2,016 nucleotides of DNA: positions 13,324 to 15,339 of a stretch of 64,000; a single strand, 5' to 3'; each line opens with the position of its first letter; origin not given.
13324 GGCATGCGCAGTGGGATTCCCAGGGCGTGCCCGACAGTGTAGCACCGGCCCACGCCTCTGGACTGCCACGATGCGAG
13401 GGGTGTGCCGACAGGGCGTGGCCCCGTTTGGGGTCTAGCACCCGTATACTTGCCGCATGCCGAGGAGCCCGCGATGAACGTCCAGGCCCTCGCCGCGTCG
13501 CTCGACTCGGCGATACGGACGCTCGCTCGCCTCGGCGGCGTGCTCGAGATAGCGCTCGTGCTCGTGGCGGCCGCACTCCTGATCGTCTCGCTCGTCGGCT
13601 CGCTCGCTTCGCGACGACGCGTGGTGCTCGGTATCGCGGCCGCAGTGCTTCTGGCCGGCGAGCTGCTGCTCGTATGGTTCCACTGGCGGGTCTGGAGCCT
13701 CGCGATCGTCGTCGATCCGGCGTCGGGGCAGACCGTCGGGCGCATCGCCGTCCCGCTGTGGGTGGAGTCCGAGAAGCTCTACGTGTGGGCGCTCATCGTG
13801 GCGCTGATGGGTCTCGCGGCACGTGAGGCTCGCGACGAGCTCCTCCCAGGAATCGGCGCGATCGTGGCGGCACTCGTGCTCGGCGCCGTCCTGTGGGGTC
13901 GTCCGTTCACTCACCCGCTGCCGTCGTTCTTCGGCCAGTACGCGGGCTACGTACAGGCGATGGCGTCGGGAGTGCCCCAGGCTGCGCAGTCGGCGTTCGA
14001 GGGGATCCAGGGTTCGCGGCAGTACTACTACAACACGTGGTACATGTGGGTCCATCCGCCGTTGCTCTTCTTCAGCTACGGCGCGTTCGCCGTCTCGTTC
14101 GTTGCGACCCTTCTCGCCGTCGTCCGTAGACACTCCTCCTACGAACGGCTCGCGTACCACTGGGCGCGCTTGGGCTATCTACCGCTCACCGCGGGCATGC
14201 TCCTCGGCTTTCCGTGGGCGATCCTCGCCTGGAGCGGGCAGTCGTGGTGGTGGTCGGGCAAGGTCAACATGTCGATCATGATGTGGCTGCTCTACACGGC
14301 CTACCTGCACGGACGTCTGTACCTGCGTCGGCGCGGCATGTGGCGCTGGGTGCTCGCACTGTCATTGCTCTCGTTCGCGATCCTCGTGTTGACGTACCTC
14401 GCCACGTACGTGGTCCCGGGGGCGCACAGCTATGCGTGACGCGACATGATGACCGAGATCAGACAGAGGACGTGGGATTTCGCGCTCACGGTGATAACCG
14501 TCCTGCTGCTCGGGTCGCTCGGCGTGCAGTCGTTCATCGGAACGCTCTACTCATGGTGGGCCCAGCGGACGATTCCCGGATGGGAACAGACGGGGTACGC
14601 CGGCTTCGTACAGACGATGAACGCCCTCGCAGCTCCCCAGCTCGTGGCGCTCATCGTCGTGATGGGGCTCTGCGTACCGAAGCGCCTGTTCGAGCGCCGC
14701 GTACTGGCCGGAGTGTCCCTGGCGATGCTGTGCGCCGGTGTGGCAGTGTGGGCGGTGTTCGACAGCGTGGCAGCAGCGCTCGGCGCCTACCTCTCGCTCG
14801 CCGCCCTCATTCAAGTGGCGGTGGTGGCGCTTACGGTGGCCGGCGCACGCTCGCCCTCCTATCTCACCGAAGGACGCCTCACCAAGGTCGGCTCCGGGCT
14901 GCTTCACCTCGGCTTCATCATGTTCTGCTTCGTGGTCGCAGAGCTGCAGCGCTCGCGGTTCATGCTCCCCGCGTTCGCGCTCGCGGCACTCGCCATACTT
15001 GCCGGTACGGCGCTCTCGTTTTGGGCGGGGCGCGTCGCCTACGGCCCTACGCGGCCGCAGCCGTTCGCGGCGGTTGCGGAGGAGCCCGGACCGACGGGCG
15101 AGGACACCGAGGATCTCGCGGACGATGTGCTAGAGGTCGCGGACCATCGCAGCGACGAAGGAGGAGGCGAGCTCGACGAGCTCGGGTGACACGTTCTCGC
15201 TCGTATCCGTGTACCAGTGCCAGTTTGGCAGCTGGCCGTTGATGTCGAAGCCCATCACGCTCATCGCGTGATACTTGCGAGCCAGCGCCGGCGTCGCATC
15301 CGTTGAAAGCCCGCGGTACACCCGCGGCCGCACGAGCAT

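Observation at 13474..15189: CcsA-like haem-handling protein with an altered WWD signature and a non-ResB partner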

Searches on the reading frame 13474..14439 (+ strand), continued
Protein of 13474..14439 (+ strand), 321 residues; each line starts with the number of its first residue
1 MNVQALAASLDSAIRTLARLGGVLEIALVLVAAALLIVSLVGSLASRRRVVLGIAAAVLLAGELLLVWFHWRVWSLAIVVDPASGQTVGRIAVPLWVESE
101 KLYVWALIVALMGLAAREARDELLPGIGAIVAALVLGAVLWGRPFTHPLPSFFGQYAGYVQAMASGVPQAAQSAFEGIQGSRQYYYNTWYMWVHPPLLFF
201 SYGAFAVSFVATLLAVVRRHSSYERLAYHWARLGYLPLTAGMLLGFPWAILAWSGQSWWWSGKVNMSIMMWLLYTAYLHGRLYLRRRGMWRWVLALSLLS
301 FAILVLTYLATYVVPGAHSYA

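Call 73: search_protein_families(library=pfam, proteins=[L072:2008-3477:-, L072:3514-4344:-, L072:4840-6621:+, L072:8174-8950:-, L072:11529-12056:-, L072:12084-13199:-, L072:13473-14339:+, L072:14772-15716:+, L072:15713-16624:+, L072:16609-17628:-], max_evalue=0.001)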
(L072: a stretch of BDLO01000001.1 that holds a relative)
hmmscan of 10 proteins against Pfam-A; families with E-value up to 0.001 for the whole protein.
L072:2008-3477:- (489 aa): 2 families
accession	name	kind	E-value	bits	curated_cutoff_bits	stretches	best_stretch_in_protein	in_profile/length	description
PF02872.23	5_nucleotid_C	-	4.4e-15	56.6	23.6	1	308-435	16-145/158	5'-nucleotidase, C-terminal domain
PF00149.33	Metallophos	-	1.3e-09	39.2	21.5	1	8-221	2-190/191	Calcineurin-like phosphoesterase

L072:3514-4344:- (276 aa): 5 families
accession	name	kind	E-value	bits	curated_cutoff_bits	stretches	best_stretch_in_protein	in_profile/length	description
PF01972.22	SDH_protease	-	7.1e-121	403.1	31.3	1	5-270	12-278/286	ClpP-like SDH-type serine proteinase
PF25145.1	NfeD1b_N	-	1.5e-12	47.9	40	1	89-147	35-95/189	NfeD1b, N-terminal domain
PF00574.28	CLP_protease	-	0.00014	22.2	20.2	0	74-153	37-118/182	Clp protease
PF00378.25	ECH_1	-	0.00016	21.6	27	1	112-165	89-142/251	Enoyl-CoA hydratase/isomerase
PF01343.23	Peptidase_S49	-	0.0008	19.8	24.9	0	113-145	8-40/154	Peptidase family S49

L072:4840-6621:+ (593 aa): 5 families
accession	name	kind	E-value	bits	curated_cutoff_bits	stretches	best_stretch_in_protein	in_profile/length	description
PF02421.24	FeoB_N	-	6.5e-51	172.4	27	1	22-174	2-156/156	Ferrous iron transport protein B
PF07670.19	Gate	-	4.2e-32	111.1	29.6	2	315-408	4-103/104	Nucleoside recognition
PF01926.29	MMR_HSR1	-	4.8e-15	56.1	21.9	1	22-131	1-112/113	50S ribosome-binding GTPase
PF07664.17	FeoB_C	-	1.8e-10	40.8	26.6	1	415-465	2-54/54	Ferrous iron transport protein B C terminus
PF00009.33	GTP_EFTU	-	9.4e-06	25.8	26.5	1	54-177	56-185/188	Elongation factor Tu GTP binding domain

L072:8174-8950:- (258 aa): 1 family
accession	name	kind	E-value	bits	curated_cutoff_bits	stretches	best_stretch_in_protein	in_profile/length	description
PF04493.20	Endonuclease_5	-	3.1e-48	164.5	23.4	1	51-229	17-197/198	Endonuclease V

L072:11529-12056:- (175 aa): 1 family
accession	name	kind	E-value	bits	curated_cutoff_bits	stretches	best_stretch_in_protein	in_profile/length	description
PF03061.28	4HBT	-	3.3e-09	37.4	20.6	1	53-127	2-77/79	Thioesterase superfamily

L072:12084-13199:- (371 aa): 2 families
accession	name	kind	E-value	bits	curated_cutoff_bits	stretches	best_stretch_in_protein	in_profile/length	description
PF00072.30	Response_reg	-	4.2e-26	91.7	30.2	1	64-175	1-110/111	Response regulator receiver domain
PF00990.26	GGDEF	-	5.1e-13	49.5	23.8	1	190-273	5-88/161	Diguanylate cyclase, GGDEF domain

L072:13473-14339:+ (288 aa): 2 families
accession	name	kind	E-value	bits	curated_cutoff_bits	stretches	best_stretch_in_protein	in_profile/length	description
PF04909.20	Amidohydro_2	-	4.6e-35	122.2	26.4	1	29-287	1-289/289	Amidohydrolase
PF01026.27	TatD_DNase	-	0.00075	19.4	27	0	96-256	47-209/253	TatD related DNase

L072:14772-15716:+ (314 aa): 2 families
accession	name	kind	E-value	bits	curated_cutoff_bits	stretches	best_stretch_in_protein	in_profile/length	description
PF00294.29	PfkB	-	1e-38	133.9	25.8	1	15-296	4-296/302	pfkB family carbohydrate kinase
PF13579.12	Glyco_trans_4_4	-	1.1e-06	29.5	29.7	1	52-174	8-103/158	Glycosyl transferase 4-like domain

L072:15713-16624:+ (303 aa): 1 family
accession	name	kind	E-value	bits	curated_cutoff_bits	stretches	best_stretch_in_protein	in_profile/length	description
PF04227.17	Indigoidine_A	-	2.1e-126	421.6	25.2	1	10-298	1-290/291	Indigoidine synthase A like protein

L072:16609-17628:- (339 aa): 2 families
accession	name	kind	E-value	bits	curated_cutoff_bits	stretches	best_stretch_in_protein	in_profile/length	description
PF00005.33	ABC_tran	-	3.5e-22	79.9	25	1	105-254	5-136/137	ABC transporter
PF13304.12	AAA_21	-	1e-12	49.2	27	1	182-285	220-299/304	AAA domain, putative AbiEii toxin, Type IV TA system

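Call 74: find_encoding_contigs(protein=P0392, flank=10000, max_places=2)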
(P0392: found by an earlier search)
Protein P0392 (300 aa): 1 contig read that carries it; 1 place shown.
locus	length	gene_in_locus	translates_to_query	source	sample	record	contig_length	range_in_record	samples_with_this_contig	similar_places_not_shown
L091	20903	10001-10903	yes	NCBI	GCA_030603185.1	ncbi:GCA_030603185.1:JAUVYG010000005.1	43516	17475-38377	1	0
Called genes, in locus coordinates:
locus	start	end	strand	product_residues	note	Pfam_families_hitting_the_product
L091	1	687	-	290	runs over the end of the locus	PF00763:THF_DHG_CYH, PF02882:THF_DHG_CYH_C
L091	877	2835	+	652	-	PF00990:GGDEF, PF13487:HD_5, PF01966:HD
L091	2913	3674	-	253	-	PF01656:CbiA, PF02374:ArsA_ATPase (weak), PF10609:ParA (faint), PF13614:AAA_31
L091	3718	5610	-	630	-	PF00111:Fer2, PF17650:RACo_linker, PF17651:Raco_middle, PF14574:RACo_C_ter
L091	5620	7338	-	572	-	PF01268:FTHFS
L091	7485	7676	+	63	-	-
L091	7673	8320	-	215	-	PF00230:MIP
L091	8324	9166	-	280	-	PF01435:Peptidase_M48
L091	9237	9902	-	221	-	PF12654:DUF3786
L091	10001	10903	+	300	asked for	PF01578:Cytochrom_C_asm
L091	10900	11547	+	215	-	-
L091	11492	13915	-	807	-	PF02190:LON_substr_bdg, PF00004:AAA, PF07728:AAA_5, PF22667:Lon_lid, PF05362:Lon_C, PF13541:ChlI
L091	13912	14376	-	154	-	PF00011:HSP20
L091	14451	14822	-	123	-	PF04266:ASCH (weak)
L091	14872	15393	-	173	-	PF09419:PGP_phosphatase (weak), PF13419:HAD_2, PF00702:Hydrolase, PF13242:Hydrolase_like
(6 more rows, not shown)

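Call 75: list_cluster_members(proteins=[P0250, P0254, P0255, P0257, P0263, P0265, P0266, P0267, P0241, P0341])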
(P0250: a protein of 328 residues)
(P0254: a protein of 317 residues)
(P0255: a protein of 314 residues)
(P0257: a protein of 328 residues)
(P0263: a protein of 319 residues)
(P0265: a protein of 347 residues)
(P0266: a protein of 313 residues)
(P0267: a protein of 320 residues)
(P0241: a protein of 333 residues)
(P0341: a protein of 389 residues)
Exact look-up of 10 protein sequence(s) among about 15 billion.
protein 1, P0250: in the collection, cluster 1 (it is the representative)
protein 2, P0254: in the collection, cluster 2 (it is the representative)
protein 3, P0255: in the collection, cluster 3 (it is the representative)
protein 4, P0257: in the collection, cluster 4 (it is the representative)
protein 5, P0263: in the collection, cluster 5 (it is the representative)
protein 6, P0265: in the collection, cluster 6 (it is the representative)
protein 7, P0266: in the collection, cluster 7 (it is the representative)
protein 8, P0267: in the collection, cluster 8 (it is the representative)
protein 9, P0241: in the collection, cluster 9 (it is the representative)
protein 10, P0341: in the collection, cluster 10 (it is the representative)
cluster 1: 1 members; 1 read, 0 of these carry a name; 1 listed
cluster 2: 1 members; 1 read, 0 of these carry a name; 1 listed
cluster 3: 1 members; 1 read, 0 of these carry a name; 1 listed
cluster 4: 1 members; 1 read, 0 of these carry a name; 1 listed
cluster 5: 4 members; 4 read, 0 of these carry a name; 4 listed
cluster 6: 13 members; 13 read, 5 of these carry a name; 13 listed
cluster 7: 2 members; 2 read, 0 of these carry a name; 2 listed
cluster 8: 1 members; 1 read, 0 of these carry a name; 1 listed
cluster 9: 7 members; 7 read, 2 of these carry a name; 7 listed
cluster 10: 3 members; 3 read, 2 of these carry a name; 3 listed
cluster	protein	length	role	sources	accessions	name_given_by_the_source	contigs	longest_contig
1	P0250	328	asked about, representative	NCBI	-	-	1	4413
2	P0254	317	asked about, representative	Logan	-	-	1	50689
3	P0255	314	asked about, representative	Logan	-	-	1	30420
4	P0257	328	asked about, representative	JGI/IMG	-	-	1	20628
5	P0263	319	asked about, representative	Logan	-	-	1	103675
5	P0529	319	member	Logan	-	-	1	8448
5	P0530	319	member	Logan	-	-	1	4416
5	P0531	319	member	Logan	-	-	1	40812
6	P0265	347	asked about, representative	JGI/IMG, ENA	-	-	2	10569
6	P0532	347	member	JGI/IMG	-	ABC-type transport system involved in cytochrome c biogenesis permease subunit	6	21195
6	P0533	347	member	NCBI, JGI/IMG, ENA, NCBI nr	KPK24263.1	MAG: cytochrome C biogenesis protein [Desulfobacterales bacterium SG8_35_2]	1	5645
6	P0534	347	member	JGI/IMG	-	hypothetical protein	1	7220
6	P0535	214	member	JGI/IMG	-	cytochrome c biogenesis factor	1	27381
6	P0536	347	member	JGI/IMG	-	ABC-type transport system involved in cytochrome c biogenesis permease subunit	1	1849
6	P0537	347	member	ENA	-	-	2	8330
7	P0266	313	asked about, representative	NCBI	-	-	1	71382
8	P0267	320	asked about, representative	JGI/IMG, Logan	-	-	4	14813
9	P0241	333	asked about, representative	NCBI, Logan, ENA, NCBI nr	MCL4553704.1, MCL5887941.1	MAG: cytochrome c biogenesis protein [Actinobacteria bacterium] | cytochrome c biogenesis protein [Actinomycetota bacterium]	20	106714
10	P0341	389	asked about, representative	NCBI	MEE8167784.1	MAG: cytochrome c biogenesis protein CcsA, partial [Candidatus Hydrothermarchaeales ...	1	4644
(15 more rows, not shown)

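Call 79: find_related_loci(query=A7, collection=metagenome_contigs, flank=10000)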
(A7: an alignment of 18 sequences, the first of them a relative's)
Query A7 (322 aa) in metagenome_contigs; peptide patterns used: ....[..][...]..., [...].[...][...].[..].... (x = any residue, [..] = any of these).
449 stretches matched a pattern; 353 encode a relative of the query (tblastn E <= 1e-3); the best 80 are kept; 80 distinct loci.
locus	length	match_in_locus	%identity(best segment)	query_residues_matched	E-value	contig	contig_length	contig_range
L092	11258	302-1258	52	1-321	3e-106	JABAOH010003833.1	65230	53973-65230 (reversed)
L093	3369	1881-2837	55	1-321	1e-106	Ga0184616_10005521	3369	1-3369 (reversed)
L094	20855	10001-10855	53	35-321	6e-104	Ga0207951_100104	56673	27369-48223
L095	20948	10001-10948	51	1-320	1e-102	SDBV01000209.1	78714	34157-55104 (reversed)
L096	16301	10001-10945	51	1-320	2e-100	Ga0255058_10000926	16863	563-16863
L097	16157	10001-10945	50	1-320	1e-99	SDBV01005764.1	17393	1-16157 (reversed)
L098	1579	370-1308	51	4-320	3e-106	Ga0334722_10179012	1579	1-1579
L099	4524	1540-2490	52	1-321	9e-99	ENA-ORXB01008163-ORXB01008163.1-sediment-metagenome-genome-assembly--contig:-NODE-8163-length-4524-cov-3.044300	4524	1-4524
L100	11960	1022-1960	50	4-320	1e-97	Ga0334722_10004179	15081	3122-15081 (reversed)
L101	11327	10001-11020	48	1-320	4e-96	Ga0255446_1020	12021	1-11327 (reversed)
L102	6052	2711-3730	46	1-320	1e-94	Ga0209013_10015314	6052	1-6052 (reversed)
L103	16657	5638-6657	47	1-320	1e-94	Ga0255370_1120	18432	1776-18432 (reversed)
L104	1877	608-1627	46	1-320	2e-99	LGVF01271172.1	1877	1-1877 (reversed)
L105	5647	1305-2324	47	1-320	6e-94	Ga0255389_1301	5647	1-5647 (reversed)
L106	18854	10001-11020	47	1-320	5e-94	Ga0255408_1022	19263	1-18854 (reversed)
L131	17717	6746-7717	46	1-320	1e-89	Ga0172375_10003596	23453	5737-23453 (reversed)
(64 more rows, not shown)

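Call 86: search_protein_families(library=pfam, proteins=[L102:4507-5241:+, L131:6307-6729:+, L131:5771-6310:+, L096:4771-5595:+, L102:5535-5813:+, L131:4480-5691:-, L103:8825-9847:+, L095:8841-9869:+, L095:11577-12224:-, L101:8782-9720:-], max_evalue=0.001)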
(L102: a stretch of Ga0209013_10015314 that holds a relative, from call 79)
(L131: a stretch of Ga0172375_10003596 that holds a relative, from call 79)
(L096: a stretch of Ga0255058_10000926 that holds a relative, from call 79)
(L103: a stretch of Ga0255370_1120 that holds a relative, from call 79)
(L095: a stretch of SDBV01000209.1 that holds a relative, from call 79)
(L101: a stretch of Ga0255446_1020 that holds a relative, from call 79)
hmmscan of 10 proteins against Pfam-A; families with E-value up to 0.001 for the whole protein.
L102:4507-5241:+ (244 aa): 1 family
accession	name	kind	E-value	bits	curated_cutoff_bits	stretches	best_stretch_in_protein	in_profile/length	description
PF06560.17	GPI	-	1.3e-43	148.8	20.7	1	21-186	2-170/182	Glucose-6-phosphate isomerase (GPI)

L131:6307-6729:+ (140 aa): 1 family
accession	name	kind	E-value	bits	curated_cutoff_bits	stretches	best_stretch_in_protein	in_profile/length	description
PF01877.22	RNA_binding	-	4.7e-11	43.5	26.9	1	5-111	2-119/120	RNA binding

L131:5771-6310:+ (179 aa): 3 families
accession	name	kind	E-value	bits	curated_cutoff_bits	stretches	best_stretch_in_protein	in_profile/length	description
PF13207.12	AAA_17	-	6.5e-17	62.5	27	1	7-137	1-136/136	AAA domain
PF13238.12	AAA_18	-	2.1e-11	44.8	29.4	1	4-130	1-117/128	AAA domain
PF13671.12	AAA_33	-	2.3e-06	28.4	27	1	3-130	1-124/143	AAA domain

L096:4771-5595:+ (274 aa): 4 families
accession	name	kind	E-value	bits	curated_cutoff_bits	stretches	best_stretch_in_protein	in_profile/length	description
PF00005.33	ABC_tran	-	2e-33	116.3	25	1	56-201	2-136/137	ABC transporter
PF13304.12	AAA_21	-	9.2e-07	29.6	27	0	67-102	1-53/304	AAA domain, putative AbiEii toxin, Type IV TA system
PF02463.25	SMC_N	-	5.7e-06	26.3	40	1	64-246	23-212/220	RecF/RecN/SMC N terminal domain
PF13555.12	AAA_29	-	5e-05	23.4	27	1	55-93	12-50/61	P-loop containing region of AAA domain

L102:5535-5813:+ (92 aa): 1 family
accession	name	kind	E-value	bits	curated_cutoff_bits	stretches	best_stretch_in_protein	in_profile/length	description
PF10133.14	CooT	-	4.4e-16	59.4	27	1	30-88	1-59/60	CO dehydrogenase accessory protein CooT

L131:4480-5691:- (403 aa): 8 families
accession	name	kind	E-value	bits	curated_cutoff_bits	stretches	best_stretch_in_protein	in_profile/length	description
PF00004.35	AAA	-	6.8e-45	153.2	21.2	1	186-318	1-130/131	ATPase family associated with various cellular activities (AAA)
PF17862.7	AAA_lid_3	-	5e-15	55.2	27.2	1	340-383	1-44/45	AAA+ lid domain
PF07728.20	AAA_5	-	1.5e-05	25.5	22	1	186-305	2-135/139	AAA domain (dynein-related subfamily)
PF07724.20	AAA_2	-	2.1e-05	25.1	27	1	186-278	6-100/166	AAA domain (Cdc48 subfamily)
PF05496.18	RuvB_N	-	7e-05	23.1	27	1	184-253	34-95/159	Holliday junction DNA helicase RuvB P-loop domain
PF00910.28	RNA_helicase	-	0.00026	21.9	21.5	1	186-253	1-73/105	RNA helicase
PF01078.27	Mg_chelatase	-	0.00035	20.5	20.3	0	176-204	15-43/207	Magnesium chelatase, subunit ChlI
PF13191.12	AAA_16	-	0.00084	20.3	32.6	0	183-219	24-63/167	AAA ATPase domain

L103:8825-9847:+ (340 aa): 3 families
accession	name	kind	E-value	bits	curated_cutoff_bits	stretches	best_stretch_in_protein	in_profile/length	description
PF02800.25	Gp_dh_C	-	7.6e-20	71.5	24.4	1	147-298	1-155/158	Glyceraldehyde 3-phosphate dehydrogenase, C-terminal domain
PF01113.26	DapB_N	-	3.1e-08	34.2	25.6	1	5-108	2-95/124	Dihydrodipicolinate reductase, N-terminus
PF00044.30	Gp_dh_N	-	2.2e-06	28.3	31.7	1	5-37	2-35/101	Glyceraldehyde 3-phosphate dehydrogenase, NAD binding domain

L095:8841-9869:+ (342 aa): 1 family
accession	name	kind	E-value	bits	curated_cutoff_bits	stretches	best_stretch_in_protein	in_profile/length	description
PF00365.25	PFK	-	1.8e-104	349.4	30.9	1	2-299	1-277/277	Phosphofructokinase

L095:11577-12224:- (215 aa): 1 family
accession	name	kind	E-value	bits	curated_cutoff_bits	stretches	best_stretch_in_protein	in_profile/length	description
PF09335.16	VTT_dom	-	1.4e-13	51.8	33.9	1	48-165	5-118/123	VTT domain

L101:8782-9720:- (312 aa): 0 families

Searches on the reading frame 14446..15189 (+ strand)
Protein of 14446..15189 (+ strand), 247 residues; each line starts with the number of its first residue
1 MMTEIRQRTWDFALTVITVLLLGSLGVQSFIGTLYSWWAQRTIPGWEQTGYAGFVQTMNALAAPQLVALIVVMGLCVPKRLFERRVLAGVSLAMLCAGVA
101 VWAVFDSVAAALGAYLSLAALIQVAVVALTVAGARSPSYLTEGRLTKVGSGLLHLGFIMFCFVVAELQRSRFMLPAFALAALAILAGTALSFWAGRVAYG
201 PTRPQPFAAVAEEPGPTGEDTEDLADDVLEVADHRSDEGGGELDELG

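Call 3: search_protein_families(library=pfam, proteins=[window:14446-15189:+], max_evalue=0.01)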
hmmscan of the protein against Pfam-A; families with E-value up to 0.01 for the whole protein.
window:14446-15189:+ (247 aa): 0 families

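Call 4: search_protein_families(library=ncbifam, proteins=[window:14446-15189:+], max_evalue=0.01)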
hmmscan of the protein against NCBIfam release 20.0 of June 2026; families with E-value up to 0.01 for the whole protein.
window:14446-15189:+ (247 aa): 0 families
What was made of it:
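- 14446..15189 (+): Gene B: the C-terminal transmembrane half of the split CcmF (247 aa, six helices, with a variable acidic tail from about residue 200). The periplasmic domain of CcmF is missing. No Pfam or NCBIfam family (calls 3, 4).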

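Call 17: find_homologous_proteins(query=window:14446-15189:+, max_evalue=0.001)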
Query window:14446-15189:+ (247 aa): 579 proteins with E <= 0.001 among 8000 candidates; the best 120 are listed.
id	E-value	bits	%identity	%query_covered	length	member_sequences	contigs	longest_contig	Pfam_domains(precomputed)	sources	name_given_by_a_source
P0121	1.7e-154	530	100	100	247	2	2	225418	-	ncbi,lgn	-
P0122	5.9e-108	378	75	100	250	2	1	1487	-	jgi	-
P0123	1.8e-96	340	68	99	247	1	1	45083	-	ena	-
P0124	1.6e-94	334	76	81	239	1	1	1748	-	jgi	-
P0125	1.2e-92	328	66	100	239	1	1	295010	-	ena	-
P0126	3.1e-87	310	63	100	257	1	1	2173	-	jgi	jgi:hypothetical protein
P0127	8.3e-84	299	74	80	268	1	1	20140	-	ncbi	-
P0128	1.3e-83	298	76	80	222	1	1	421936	-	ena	-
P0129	1.8e-82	294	69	83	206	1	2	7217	-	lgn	-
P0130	6.2e-82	293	67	85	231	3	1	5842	-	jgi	jgi:hypothetical protein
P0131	7.8e-82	292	63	95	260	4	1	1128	-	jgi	-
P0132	1.9e-80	288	69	82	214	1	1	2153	-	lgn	-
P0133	2.0e-80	288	63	96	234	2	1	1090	-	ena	-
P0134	2.6e-80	287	72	79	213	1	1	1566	-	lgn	-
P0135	2.8e-80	287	62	94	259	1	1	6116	-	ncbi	-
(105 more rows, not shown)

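Call 19: find_encoding_contigs(protein=P0121, flank=1000, max_places=2)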
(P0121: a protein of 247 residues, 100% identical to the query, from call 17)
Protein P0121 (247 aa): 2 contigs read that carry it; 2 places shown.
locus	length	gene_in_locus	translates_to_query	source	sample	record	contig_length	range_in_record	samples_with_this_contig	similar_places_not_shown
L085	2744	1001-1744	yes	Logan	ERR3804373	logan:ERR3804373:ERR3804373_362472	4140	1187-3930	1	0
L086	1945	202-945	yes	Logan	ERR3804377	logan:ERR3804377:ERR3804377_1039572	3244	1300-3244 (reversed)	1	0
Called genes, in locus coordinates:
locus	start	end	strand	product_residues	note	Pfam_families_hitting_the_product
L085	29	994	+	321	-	PF01578:Cytochrom_C_asm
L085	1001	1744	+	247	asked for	-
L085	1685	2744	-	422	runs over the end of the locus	?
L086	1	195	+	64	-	?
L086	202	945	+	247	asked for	-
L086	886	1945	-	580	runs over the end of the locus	PF04389:Peptidase_M28 (weak)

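Call 39: search_solved_structures(query=A4, max_evalue=10, show_alignments=3)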
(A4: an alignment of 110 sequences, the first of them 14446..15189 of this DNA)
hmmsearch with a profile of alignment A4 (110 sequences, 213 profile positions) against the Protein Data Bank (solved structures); distinct sequences matched with E-value up to 10: 0.

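Call 47: predict_structure(alignment_id=A4)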
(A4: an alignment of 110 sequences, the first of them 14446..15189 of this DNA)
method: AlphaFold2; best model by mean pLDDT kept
length: 247 residues; sequences in the alignment: 110
mean_pLDDT: 84.6   pTM: 0.74
mean pLDDT of the five models: 84.6, 84.3, 83.6, 83.5, 83.0
residues with pLDDT >= 90: 150; 70-90: 45; 50-70: 43; < 50: 9
segments of 3 or more residues with pLDDT < 50: 234-236, 239-241
pLDDT, mean of each block of 10 residues (from residue 1): 79 93 96 97 97 94 93 81 86 94 94 95 92 70 88 96 93 97 97 84 70 63 56 51 48
secondary structure, 60 per line:
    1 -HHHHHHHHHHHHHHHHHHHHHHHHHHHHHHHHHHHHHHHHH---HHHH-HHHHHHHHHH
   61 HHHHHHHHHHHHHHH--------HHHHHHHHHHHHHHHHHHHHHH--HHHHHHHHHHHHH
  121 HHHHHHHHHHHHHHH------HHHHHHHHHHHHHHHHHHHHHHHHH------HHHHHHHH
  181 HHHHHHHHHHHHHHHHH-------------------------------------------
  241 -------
elements in order: H2-42 H46-49 H51-75 H84-105 H108-135 H142-166 H173-197
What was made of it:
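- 14446..15189 (+): Model pLDDT 84.6 (call 47).
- Checked: It encodes 247 aa with no Pfam or NCBIfam family (calls 3, 4) and about six predicted helices (call 47).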

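Call 54: fold_search(model_id=the predicted structure, library=pdb)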
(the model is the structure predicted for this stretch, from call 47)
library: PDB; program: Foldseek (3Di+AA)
matches with E <= 10: 414; with E <= 0.001: 0
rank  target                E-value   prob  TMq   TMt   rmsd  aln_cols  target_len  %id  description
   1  3pja_B                2.5e-01  0.33  0.22  0.24  17.7       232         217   13  Crystal structure of human C3PO complex (released 2011-05-11)
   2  3pja_H                3.2e-01  0.25  0.20  0.22  17.4       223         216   13  Crystal structure of human C3PO complex (released 2011-05-11)
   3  1key_C                3.3e-01  0.33  0.22  0.25  15.4       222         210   11  Crystal Structure of Mouse Testis/Brain RNA-binding Protein (TB-RBP) (released 2002-07-03)
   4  3pja_E                3.7e-01  0.25  0.21  0.23  17.3       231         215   14  Crystal structure of human C3PO complex (released 2011-05-11)
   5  1key_B                3.8e-01  0.28  0.20  0.22  19.1       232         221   13  Crystal Structure of Mouse Testis/Brain RNA-binding Protein (TB-RBP) (released 2002-07-03)
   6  5sv0_D                4.0e-01  0.23  0.16  0.18  24.5       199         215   13  Structure of the ExbB/ExbD complex from E. coli at pH 7.0 (released 2016-09-28)
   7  5oen_B                4.7e-01  0.51  0.26  0.33  10.6       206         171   14  Crystal Structure of STAT2 in complex with IRF9 (released 2018-01-24)
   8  8qae_C                4.9e-01  0.95  0.25  0.53   4.2        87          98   14  X-ray crystal structure of a de novo designed single-chain antiparallel 6-helix alpha-helical barrel, sc-apCC-6-SLLA (released 2024-07-03)
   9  8zyv_D                5.1e-01  0.14  0.13  0.15  24.4       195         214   14  Bacterial flagellar sodium-driven stator PomA5PomB2 with 100 mM NaCl (released 2025-01-01)
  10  9ijm_F                5.7e-01  0.09  0.11  0.13  23.8       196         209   16  Bacterial flagellar sodium-driven stator PomA5PomB2 with 100 mM NaCl and 0.1 mM phenamil (released 2025-01-01)
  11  4wyv_C                6.2e-01  0.21  0.19  0.22  18.2       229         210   12  Crystal Structure of Human Translin in Open Conformation (released 2014-11-26)
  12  5sv0_B                6.2e-01  0.18  0.16  0.17  24.6       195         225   12  Structure of the ExbB/ExbD complex from E. coli at pH 7.0 (released 2016-09-28)
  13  2jsw_MODEL_1_A        6.5e-01  0.44  0.25  0.31  20.5       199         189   13  Solution Structure of the R13 Domain of Talin (released 2008-01-29)
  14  5sv0_G                6.9e-01  0.18  0.17  0.18  23.9       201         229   13  Structure of the ExbB/ExbD complex from E. coli at pH 7.0 (released 2016-09-28)
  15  6ux2_A                7.2e-01  0.25  0.22  0.12  11.2       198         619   14  Crystal structure of ZIKV RdRp in complex with STAT2 (released 2020-07-08)
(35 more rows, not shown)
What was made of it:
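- Foldseek of B alone found nothing useful (call 54).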
